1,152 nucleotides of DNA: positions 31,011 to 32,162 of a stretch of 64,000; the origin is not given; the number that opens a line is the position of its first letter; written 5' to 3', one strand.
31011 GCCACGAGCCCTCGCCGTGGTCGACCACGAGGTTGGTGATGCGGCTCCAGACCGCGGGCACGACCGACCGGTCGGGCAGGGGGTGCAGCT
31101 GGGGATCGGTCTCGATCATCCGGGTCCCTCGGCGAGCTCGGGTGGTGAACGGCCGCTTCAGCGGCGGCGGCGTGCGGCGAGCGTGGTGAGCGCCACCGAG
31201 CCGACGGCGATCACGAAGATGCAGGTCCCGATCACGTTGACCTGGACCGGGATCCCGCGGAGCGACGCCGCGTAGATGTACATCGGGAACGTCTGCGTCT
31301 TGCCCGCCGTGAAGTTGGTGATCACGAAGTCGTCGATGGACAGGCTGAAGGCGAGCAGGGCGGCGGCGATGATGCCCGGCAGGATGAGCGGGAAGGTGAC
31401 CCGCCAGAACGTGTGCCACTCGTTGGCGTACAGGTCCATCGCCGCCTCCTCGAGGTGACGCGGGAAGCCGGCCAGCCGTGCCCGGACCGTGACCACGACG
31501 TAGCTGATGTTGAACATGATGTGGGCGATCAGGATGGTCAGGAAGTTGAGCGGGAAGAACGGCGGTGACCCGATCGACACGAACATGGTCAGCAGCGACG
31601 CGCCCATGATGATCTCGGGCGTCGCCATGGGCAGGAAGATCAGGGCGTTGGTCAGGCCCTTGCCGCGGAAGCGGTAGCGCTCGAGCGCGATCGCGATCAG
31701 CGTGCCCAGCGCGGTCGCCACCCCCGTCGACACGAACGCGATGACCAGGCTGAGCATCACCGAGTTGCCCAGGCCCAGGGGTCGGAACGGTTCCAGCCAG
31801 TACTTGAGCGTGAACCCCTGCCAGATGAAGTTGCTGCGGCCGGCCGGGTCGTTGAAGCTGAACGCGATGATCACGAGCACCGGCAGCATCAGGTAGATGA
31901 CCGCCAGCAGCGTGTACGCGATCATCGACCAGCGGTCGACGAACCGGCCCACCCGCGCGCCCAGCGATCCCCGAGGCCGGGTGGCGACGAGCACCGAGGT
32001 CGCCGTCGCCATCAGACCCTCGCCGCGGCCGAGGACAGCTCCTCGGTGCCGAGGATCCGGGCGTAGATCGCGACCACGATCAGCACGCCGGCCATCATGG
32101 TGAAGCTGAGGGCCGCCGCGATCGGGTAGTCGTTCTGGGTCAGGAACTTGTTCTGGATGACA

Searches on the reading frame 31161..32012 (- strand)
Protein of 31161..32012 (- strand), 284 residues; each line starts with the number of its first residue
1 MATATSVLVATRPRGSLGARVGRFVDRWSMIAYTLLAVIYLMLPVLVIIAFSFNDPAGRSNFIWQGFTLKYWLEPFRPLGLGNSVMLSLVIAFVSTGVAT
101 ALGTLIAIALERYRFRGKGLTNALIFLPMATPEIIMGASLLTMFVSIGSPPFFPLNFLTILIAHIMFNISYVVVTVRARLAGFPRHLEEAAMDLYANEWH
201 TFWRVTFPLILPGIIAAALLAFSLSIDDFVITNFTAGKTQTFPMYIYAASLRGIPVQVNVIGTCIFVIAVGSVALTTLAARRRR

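Call 75: find_encoding_contigs(protein=window:31161-32012:-, flank=10000, max_places=3)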
Protein window:31161-32012:- (284 aa): 2 contigs read that carry it; 2 places shown.
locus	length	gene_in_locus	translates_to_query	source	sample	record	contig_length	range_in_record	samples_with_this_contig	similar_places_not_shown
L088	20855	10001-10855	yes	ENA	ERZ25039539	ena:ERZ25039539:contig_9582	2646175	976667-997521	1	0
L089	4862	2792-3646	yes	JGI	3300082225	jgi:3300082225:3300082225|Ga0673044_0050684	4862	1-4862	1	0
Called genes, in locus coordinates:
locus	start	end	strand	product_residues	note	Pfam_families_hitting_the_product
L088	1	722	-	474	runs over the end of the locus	PF05697:Trigger_N, PF00254:FKBP_C, PF05698:Trigger_C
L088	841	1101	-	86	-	-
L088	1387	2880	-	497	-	-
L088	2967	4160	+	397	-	PF00994:MoCF_biosynth, PF18146:CinA_KH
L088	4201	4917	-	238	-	PF00027:cNMP_binding, PF13545:HTH_Crp_2, PF12802:MarR_2 (weak), PF13412:HTH_24 (weak)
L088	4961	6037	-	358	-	PF01883:FeS_assembly_P, PF01656:CbiA, PF09140:MipZ (weak), PF10609:ParA, PF13614:AAA_31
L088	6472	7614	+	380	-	PF00005:ABC_tran, PF08402:TOBE_2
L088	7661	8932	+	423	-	PF13416:SBP_bac_8, PF13343:SBP_bac_6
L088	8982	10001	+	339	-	PF00528:BPD_transp_1 (weak)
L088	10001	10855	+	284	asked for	PF00528:BPD_transp_1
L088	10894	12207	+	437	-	PF00202:Aminotran_3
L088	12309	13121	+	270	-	-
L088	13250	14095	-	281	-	PF00459:Inositol_P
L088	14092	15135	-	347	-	PF00149:Metallophos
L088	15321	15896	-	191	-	PF13527:Acetyltransf_9, PF00583:Acetyltransf_1, PF13508:Acetyltransf_7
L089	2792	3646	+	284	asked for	PF00528:BPD_transp_1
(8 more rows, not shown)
